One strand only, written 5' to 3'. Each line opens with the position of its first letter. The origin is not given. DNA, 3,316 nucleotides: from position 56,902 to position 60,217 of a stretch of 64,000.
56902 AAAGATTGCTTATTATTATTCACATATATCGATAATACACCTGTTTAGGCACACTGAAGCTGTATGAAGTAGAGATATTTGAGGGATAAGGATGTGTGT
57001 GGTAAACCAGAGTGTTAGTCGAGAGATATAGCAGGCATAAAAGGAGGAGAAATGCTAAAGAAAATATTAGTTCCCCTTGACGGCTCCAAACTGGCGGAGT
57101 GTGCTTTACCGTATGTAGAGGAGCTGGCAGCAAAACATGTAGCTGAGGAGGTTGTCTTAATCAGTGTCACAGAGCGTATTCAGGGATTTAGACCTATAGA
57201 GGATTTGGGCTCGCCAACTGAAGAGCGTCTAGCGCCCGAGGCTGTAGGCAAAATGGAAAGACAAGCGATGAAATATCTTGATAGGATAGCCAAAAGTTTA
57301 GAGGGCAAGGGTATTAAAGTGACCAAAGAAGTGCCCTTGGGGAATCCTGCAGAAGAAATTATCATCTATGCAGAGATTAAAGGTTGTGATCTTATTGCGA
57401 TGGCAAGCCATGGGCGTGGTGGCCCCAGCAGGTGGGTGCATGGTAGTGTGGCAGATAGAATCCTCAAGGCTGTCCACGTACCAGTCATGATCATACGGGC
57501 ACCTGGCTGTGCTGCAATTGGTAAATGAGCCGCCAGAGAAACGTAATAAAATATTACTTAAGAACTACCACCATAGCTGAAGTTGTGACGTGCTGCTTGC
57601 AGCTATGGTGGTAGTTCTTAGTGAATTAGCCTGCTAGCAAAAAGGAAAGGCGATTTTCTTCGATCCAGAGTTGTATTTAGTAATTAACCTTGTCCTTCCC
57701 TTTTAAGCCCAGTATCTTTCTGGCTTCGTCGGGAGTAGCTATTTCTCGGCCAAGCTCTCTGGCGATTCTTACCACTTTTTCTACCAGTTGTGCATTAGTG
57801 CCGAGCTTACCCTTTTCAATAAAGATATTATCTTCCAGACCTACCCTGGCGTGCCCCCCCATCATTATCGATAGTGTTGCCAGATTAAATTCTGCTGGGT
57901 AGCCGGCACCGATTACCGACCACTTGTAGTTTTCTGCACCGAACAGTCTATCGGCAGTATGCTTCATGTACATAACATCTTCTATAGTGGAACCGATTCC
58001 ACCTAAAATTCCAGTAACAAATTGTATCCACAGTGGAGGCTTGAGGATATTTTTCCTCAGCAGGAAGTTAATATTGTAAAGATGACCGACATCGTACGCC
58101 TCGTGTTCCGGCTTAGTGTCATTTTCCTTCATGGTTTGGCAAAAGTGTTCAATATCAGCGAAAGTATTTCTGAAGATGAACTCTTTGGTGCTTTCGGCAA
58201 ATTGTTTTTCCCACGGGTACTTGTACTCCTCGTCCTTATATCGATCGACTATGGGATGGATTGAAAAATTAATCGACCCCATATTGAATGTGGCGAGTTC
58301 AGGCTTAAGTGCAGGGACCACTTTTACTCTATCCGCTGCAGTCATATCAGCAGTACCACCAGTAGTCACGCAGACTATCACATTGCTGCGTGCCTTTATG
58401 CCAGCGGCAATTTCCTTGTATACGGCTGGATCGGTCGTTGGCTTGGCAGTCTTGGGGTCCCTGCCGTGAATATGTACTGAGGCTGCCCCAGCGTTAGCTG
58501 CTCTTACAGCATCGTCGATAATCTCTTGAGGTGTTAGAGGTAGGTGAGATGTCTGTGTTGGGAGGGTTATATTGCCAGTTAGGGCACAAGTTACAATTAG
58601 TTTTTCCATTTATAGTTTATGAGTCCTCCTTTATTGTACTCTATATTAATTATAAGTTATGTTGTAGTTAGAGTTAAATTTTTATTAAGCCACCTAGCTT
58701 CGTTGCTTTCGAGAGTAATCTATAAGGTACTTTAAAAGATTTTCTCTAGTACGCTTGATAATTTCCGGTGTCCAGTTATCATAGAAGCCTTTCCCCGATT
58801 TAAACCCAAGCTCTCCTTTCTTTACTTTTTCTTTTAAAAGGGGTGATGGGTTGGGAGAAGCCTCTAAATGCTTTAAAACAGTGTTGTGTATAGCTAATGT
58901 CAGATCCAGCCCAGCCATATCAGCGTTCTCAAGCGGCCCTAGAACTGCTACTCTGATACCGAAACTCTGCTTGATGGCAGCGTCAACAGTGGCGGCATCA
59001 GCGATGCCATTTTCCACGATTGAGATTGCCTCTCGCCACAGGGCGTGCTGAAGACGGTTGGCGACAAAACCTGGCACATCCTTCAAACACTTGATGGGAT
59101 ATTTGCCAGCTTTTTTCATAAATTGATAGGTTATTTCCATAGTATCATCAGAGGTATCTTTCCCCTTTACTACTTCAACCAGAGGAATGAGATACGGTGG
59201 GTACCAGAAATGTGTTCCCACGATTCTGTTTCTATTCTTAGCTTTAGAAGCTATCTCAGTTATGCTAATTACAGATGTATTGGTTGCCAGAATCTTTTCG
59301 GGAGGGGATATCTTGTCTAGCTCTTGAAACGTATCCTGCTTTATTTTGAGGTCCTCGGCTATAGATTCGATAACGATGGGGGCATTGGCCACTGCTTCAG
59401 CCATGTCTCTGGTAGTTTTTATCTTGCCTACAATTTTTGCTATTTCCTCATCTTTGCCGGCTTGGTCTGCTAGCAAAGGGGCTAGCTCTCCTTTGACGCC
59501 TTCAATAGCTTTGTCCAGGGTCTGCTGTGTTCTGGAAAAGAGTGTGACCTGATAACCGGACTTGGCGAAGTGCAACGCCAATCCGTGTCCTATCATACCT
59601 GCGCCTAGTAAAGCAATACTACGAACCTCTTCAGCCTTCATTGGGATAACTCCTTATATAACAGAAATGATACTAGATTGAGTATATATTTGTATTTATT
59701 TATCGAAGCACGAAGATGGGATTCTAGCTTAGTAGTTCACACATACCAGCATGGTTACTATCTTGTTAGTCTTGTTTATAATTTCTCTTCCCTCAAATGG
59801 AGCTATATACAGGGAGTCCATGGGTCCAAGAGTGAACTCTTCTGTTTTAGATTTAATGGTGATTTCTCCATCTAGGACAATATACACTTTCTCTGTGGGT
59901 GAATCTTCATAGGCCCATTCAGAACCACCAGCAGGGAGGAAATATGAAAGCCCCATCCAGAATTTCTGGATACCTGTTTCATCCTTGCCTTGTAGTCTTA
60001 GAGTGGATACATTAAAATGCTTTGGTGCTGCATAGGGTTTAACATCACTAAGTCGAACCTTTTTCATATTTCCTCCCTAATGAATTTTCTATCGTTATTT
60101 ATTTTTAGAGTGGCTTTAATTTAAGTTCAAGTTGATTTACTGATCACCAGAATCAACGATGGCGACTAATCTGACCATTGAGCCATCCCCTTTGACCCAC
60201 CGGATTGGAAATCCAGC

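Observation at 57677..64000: Contiguous gene set for anaerobic pyrogallol to phloroglucinol to acetoacetate/acetyl-CoA degradation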

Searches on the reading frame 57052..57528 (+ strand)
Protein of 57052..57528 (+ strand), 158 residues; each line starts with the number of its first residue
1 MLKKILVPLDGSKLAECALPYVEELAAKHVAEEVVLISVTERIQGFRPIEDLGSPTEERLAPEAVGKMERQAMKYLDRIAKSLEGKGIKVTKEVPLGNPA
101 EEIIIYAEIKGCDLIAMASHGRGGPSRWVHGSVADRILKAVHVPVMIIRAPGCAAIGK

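Call 46: search_protein_families(library=pfam, proteins=[window:57052-57528:+], max_evalue=0.00001)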
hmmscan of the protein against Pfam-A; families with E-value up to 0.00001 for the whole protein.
window:57052-57528:+ (158 aa): 1 family
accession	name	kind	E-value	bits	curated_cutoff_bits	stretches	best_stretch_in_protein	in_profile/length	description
PF00582.32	Usp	-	8e-26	91.7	24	1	1-149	1-141/141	Universal stress protein family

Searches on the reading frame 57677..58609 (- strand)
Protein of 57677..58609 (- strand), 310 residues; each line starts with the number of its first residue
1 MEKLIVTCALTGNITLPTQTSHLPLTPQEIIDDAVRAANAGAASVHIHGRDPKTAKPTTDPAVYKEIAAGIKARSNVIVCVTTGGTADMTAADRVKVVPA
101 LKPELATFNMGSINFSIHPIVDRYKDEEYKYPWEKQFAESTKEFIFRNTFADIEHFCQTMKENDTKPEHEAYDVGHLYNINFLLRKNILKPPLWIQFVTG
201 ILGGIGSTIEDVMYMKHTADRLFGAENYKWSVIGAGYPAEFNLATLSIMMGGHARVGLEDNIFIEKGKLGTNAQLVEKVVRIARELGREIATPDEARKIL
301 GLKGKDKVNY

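Call 5: search_protein_families(library=pfam, proteins=[window:57677-58609:-])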
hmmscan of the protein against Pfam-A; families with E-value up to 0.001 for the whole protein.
window:57677-58609:- (310 aa): 1 family
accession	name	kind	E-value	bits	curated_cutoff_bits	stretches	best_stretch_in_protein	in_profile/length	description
PF05853.18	BKACE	-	2.6e-102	342.3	24.8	1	3-302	1-274/274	beta-keto acid cleavage enzyme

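Call 10: search_protein_families(library=ncbifam, proteins=[window:57677-58609:-], max_evalue=0.00001)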
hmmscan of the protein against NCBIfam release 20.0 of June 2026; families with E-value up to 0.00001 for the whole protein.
window:57677-58609:- (310 aa): 4 families
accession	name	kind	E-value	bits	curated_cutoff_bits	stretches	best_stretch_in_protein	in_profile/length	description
NF053538.1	DixhxACActTsKce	equivalog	1.1e-122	408.9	430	1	2-310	5-310/310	3,5-dioxohexanoate:acetyl-CoA acetone transferase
NF052387.1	Lys_ferment_KCE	equivalog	1.8e-77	260.3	382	2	145-302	115-267/267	3-keto-5-aminohexanoate cleavage enzyme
NF052389.1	Lys_KAL_CLE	exception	2.3e-53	181.5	725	2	145-304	284-438/440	bifunctional 3-aminobutyryl-CoA ammonia lyase/3-keto-5-aminohexanoate cleavage enzyme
NF053568.1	3OXCoAcCUPNH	equivalog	2.7e-49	167.9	350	2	144-303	116-273/274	3-oxoadipate:acetyl-CoA acetyltransferase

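Call 28: search_solved_structures(query=window:57677-58609:-, max_evalue=1e-10, show_alignments=2)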
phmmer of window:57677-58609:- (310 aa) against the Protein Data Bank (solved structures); distinct sequences matched with E-value up to 1e-10: 13.
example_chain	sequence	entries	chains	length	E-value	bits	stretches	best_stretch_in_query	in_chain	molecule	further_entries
3lot_A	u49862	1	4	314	5.1e-116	390.7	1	4-310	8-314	uncharacterized protein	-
8rio_A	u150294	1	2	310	5.4e-85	288.8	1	3-310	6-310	3-keto-5-aminohexanoate cleavage protein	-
3e49_A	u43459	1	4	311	6e-85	288.6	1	2-310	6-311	uncharacterized protein DUF849 with a TIM barrel fold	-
8rip_A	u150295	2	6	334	7.2e-85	288.4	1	3-310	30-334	3-keto-5-aminohexanoate cleavage protein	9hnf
3e02_A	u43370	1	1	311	3.1e-80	273.2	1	2-308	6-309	uncharacterized protein DUF849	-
2y7d_A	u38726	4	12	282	2.4e-41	145.5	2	145-302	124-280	3-KETO-5-AMINOHEXANOATE CLEAVAGE ENZYME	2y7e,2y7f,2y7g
3c6c_A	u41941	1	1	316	5.7e-40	141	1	2-303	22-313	3-keto-5-aminohexanoate cleavage enzyme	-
9zsc_A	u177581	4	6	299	3.9e-37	131.7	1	3-301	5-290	3-keto-5-aminohexanoate cleavage protein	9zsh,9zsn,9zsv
3fa5_A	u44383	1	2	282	1.9e-31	113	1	153-303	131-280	protein of unknown function (DUF849)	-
5zmu_A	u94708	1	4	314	7.3e-31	111.1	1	20-303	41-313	Cis-epoxysuccinate hydrolase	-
5zmy_A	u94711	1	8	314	1.9e-30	109.7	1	20-303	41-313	Cis-epoxysuccinate hydrolase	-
3no5_A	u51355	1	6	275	5.1e-29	105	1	153-302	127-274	Uncharacterized protein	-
3chv_A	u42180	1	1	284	2.4e-24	89.7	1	154-303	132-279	Prokaryotic domain of unknown function (DUF849) with a TIM barrel fold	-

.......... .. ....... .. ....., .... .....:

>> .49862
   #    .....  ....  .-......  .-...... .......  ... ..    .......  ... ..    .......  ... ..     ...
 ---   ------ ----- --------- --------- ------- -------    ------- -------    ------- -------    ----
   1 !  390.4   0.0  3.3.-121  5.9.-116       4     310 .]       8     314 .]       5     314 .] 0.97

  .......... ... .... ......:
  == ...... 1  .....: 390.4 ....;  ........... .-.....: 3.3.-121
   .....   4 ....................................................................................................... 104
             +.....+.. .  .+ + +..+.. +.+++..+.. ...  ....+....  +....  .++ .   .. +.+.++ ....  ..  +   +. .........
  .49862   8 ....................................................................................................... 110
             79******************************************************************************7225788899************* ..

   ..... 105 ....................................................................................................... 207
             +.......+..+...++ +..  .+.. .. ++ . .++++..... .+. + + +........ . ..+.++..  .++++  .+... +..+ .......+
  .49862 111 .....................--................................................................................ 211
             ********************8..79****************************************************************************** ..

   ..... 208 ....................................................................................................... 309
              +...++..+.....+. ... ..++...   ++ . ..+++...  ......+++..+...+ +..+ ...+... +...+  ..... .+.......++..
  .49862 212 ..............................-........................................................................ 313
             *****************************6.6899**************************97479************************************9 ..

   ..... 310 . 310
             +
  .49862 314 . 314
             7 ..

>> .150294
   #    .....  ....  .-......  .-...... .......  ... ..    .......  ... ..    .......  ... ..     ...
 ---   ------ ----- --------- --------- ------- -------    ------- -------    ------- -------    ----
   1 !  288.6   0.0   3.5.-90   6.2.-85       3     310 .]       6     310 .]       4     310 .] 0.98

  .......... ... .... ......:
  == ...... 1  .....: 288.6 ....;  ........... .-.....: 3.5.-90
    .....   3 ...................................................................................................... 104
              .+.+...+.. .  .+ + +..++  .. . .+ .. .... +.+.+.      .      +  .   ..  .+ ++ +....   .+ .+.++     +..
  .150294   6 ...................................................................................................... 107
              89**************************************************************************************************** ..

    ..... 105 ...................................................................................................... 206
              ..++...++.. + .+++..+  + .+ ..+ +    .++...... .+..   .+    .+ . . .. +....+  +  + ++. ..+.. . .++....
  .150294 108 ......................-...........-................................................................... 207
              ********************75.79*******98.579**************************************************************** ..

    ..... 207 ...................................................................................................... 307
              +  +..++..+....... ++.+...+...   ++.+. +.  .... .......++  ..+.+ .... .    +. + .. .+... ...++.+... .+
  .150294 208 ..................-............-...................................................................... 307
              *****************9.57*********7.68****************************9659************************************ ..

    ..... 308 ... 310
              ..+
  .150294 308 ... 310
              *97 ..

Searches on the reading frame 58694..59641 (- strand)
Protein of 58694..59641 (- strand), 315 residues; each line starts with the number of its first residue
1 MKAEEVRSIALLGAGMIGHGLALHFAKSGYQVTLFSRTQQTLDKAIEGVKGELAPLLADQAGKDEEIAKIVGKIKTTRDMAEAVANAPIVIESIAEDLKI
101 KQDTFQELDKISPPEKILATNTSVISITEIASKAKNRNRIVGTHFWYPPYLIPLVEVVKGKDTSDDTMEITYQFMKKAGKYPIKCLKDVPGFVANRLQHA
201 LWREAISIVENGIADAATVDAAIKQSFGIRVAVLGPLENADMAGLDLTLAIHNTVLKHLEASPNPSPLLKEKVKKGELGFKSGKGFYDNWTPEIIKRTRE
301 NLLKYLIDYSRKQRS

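Call 5: search_protein_families(library=pfam, proteins=[window:58694-59641:-])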
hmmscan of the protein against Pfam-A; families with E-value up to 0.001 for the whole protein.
window:58694-59641:- (315 aa): 8 families
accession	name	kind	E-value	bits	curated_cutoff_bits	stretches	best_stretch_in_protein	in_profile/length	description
PF02737.24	3HCDH_N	-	6.4e-57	192.8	22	1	9-188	2-179/180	3-hydroxyacyl-CoA dehydrogenase, NAD binding domain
PF00725.27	3HCDH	-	1.1e-22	80.8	22.1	1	191-288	1-96/97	3-hydroxyacyl-CoA dehydrogenase, C-terminal domain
PF03446.21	NAD_binding_2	-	1.7e-07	31.8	21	1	8-136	1-109/161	NAD binding domain of 6-phosphogluconate dehydrogenase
PF03807.23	F420_oxidored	-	1.6e-05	25.8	21.6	1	9-84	2-79/94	NADP oxidoreductase coenzyme F420-dependent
PF01210.29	NAD_Gly3P_dh_N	-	1.8e-05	25.2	23.1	1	8-111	1-92/158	NAD-dependent glycerol-3-phosphate dehydrogenase N-terminus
PF02558.23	ApbA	-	0.00043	20.4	22.2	0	9-43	1-34/150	Ketopantoate reductase PanE/ApbA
PF00106.31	adh_short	-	0.00051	20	26.6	1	16-108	11-96/195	short chain dehydrogenase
PF01488.26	Shikimate_DH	-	0.00053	20.5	24.3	0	7-52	13-59/138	Shikimate / quinate 5-dehydrogenase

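Call 10: search_protein_families(library=ncbifam, proteins=[window:58694-59641:-], max_evalue=0.00001)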
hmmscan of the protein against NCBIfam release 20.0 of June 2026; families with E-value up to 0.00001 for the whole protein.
window:58694-59641:- (315 aa): 19 families
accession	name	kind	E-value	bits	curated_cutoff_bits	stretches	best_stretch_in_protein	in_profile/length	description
NF006124.0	PRK08268.1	subfamily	4e-69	233.9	508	1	4-288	5-286/507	3-hydroxyacyl-CoA dehydrogenase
NF004474.0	PRK05808.1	subfamily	3.1e-66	223.6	408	1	6-288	3-281/283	3-hydroxybutyryl-CoA dehydrogenase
NF042925.1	FHMPC_DH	equivalog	1.2e-65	221.8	500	1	8-304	2-294/304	5-formyl-3-hydroxy-2-methylpyridine 4-carboxylate 5-dehydrogenase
NF004783.0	PRK06129.1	equivalog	5.3e-62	210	347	1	7-242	3-238/315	3-hydroxyacyl-CoA dehydrogenase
NF006722.0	PRK09260.1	equivalog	1.3e-59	201.8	429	1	7-288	3-280/289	3-hydroxyacyl-CoA dehydrogenase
TIGR02279.1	PaaC-3OHAcCoADH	equivalog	7.8e-57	193.2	669.4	1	6-288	5-284/503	3-hydroxyacyl-CoA dehydrogenase PaaH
NF004699.0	PRK06035.1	equivalog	4.3e-55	186.9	500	1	5-282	2-278/294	3-hydroxyacyl-CoA dehydrogenase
NF006125.0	PRK08269.1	equivalog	1.6e-54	185.2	427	1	4-301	3-308/334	3-hydroxybutyryl-CoA dehydrogenase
NF005715.0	PRK07530.1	equivalog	5.6e-54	183.5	420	1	5-289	3-283/292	3-hydroxybutyryl-CoA dehydrogenase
NF005875.0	PRK07819.1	subfamily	2.8e-51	174.6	319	1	4-288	3-285/287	3-hydroxybutyryl-CoA dehydrogenase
NF006143.0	PRK08293.1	equivalog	3.3e-51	174.3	312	1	5-288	3-286/291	3-hydroxyacyl-CoA dehydrogenase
NF008727.0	PRK11730.1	equivalog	1.5e-43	149.2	870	1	2-289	309-592/717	fatty acid oxidation complex subunit alpha FadB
NF005716.0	PRK07531.1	equivalog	7.2e-43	147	592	1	6-244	4-238/495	carnitine 3-dehydrogenase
NF008363.0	PRK11154.1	equivalog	3.7e-42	144.3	869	1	2-289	305-586/708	fatty acid oxidation complex subunit alpha FadJ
TIGR02441.1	fa_ox_alpha_mit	equivalog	5.5e-40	137.1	964.65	1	4-287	333-611/737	fatty acid oxidation complex subunit alpha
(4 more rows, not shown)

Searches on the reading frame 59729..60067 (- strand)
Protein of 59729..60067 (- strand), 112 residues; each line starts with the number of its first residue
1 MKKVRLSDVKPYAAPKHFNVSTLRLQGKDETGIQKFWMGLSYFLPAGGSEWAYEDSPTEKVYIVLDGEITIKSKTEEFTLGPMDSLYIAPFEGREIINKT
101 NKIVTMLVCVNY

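Call 5: search_protein_families(library=pfam, proteins=[window:59729-60067:-])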
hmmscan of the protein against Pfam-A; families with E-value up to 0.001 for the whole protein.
window:59729-60067:- (112 aa): 1 family
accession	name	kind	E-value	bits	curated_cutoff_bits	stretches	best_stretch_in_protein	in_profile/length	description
PF07883.17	Cupin_2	-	3.3e-06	27.2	27.2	1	44-108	5-68/70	Cupin domain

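Call 10: search_protein_families(library=ncbifam, proteins=[window:59729-60067:-], max_evalue=0.00001)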
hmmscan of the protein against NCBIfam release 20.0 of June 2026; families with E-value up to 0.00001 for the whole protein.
window:59729-60067:- (112 aa): 1 family
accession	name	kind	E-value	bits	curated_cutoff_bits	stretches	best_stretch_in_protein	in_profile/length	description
NF050094.1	BetDgalsidMYCTU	equivalog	2.6e-23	82.4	175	1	1-110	1-108/113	beta-D-galactosidase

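Call 51: search_solved_structures(query=window:59729-60067:-, max_evalue=0.01, show_alignments=2)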
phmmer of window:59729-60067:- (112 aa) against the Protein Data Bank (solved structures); distinct sequences matched with E-value up to 0.01: 0.

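Call 54: find_homologous_proteins(query=window:59729-60067:-, max_evalue=1e-10)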
Query window:59729-60067:- (112 aa): 550 proteins with E <= 1e-10 among 552 candidates; the best 120 are listed.
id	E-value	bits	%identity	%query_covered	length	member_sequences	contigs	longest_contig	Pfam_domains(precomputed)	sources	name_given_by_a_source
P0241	1.1e-67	243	97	100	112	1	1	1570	PF07883.18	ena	-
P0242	3.0e-66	238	96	100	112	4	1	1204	PF07883.18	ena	-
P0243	8.1e-66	237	95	100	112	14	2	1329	PF07883.18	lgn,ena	-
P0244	4.2e-65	234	92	100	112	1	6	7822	PF07883.18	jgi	jgi:glyoxylate utilization-related uncharacterized protein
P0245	1.1e-63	230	89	100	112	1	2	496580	PF07883.18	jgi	jgi:glyoxylate utilization-related uncharacterized protein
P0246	7.6e-59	214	85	100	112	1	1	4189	PF07883.18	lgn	-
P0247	1.1e-58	214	85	100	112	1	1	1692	PF07883.18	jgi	-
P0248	3.6e-58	212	84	99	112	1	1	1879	PF07883.18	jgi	jgi:glyoxylate utilization-related uncharacterized protein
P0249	3.6e-58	212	84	99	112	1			PF07883.18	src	-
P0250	3.9e-58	212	84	100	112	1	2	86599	PF07883.18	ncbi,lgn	-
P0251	5.4e-58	212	84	100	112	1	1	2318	PF07883.18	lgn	-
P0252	7.6e-58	211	83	100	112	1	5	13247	PF07883.18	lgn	-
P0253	9.2e-58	211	87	100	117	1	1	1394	PF07883.18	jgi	jgi:glyoxylate utilization-related uncharacterized protein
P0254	1.1e-57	211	83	100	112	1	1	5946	PF07883.18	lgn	-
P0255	4.1e-57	209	82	99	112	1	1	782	PF07883.18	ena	-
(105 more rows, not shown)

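Call 61: predict_structure(alignment_id=A1)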
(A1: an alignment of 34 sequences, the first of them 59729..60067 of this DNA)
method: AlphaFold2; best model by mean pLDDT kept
length: 112 residues; sequences in the alignment: 34
mean_pLDDT: 72.5   pTM: 0.64
mean pLDDT of the five models: 72.5, 58.5, 58.1, 56.2, 34.0
residues with pLDDT >= 90: 9; 70-90: 54; 50-70: 48; < 50: 1
segments of 3 or more residues with pLDDT < 50: none
pLDDT, mean of each block of 10 residues (from residue 1): 62 56 58 65 62 68 88 87 89 81 83 70
secondary structure, 60 per line:
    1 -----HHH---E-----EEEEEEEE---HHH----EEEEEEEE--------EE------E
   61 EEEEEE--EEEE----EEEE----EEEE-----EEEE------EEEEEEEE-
elements in order: E18-25 E36-43 E60-66 E69-72 E77-80 E85-88 E94-97 E104-111

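Call 64: fold_search(model_id=the predicted structure, library=pdb)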
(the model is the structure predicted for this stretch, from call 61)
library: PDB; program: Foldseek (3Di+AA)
matches with E <= 10: 1843; with E <= 0.001: 294
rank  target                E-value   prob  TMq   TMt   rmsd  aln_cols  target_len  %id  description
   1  8awn                  1.2e-07  1.00  0.71  0.72   4.0       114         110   24  Crystal structure of a manganese-containing cupin (tm1459) from Thermotoga maritima, variant C106Q (released 2023-03-08)
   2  8hjx_B                1.9e-07  1.00  0.68  0.67   4.3       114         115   24  Crystal structure of a cupin protein (tm1459, H52A/H58E mutant) in copper (Cu) substituted form (released 2023-06-14)
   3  8zyg_B                2.1e-07  1.00  0.71  0.70   4.0       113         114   25  Crystal structure of a cupin protein (tm1459, I49C-4py/H52A/C106D mutant) in copper (Cu) substituted form (released 2024-09-04)
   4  8hjx_A                2.6e-07  1.00  0.70  0.67   4.1       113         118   25  Crystal structure of a cupin protein (tm1459, H52A/H58E mutant) in copper (Cu) substituted form (released 2023-06-14)
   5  8awp_B                2.9e-07  1.00  0.69  0.70   4.3       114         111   24  Crystal structure of a manganese-containing cupin (tm1459) from Thermotoga maritima, variant 208 (V19I/R23H/M38I/I60F/ (released 2023-03-08)
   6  5wse_B                3.2e-07  1.00  0.68  0.67   4.2       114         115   24  Crystal structure of a cupin protein (tm1459) in osmium (Os) substituted form I (released 2017-05-31)
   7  1vj2_A                3.4e-07  1.00  0.71  0.70   3.9       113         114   25  Crystal structure of a novel family of manganese-containing cupin (tm1459) from thermotoga maritima at 1.65 A resoluti (released 2003-12-09)
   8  9jew_B                3.4e-07  1.00  0.68  0.67   4.5       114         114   25  Crystal structure of a cupin protein (tm1459, C106V mutant) in iron (Fe) substituted form (released 2025-05-07)
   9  6l2f_B                3.7e-07  1.00  0.68  0.67   4.3       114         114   24  Crystal structure of a cupin protein (tm1459, H54AH58A mutant) in copper (Cu) substituted form (released 2020-04-01)
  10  8zyh_A                3.9e-07  1.00  0.68  0.65   4.3       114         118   24  Crystal structure of a cupin protein (tm1459, I49C-4py/H52A/H54A/C106D mutant) in copper (Cu) substituted form (released 2024-09-04)
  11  8hjz_A                4.2e-07  1.00  0.70  0.67   4.1       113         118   24  Crystal structure of a cupin protein (tm1459, H52A/H58Q mutant) in copper (Cu) substituted form (released 2023-06-14)
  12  8awo_B                4.2e-07  1.00  0.69  0.70   4.3       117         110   23  Crystal structure of a manganese-containing cupin (tm1459) from Thermotoga maritima, variant AIFQ (Y7A/M38I/Y83F/C106Q (released 2023-03-08)
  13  8hjz_B                4.2e-07  1.00  0.68  0.66   4.3       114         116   24  Crystal structure of a cupin protein (tm1459, H52A/H58Q mutant) in copper (Cu) substituted form (released 2023-06-14)
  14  8awp_A                4.6e-07  1.00  0.68  0.73   3.4       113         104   23  Crystal structure of a manganese-containing cupin (tm1459) from Thermotoga maritima, variant 208 (V19I/R23H/M38I/I60F/ (released 2023-03-08)
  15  8hjy_A                4.6e-07  1.00  0.70  0.67   4.1       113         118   25  Crystal structure of a cupin protein (tm1459, H52A/H58E/F104W mutant) in copper (Cu) substituted form (released 2023-06-14)
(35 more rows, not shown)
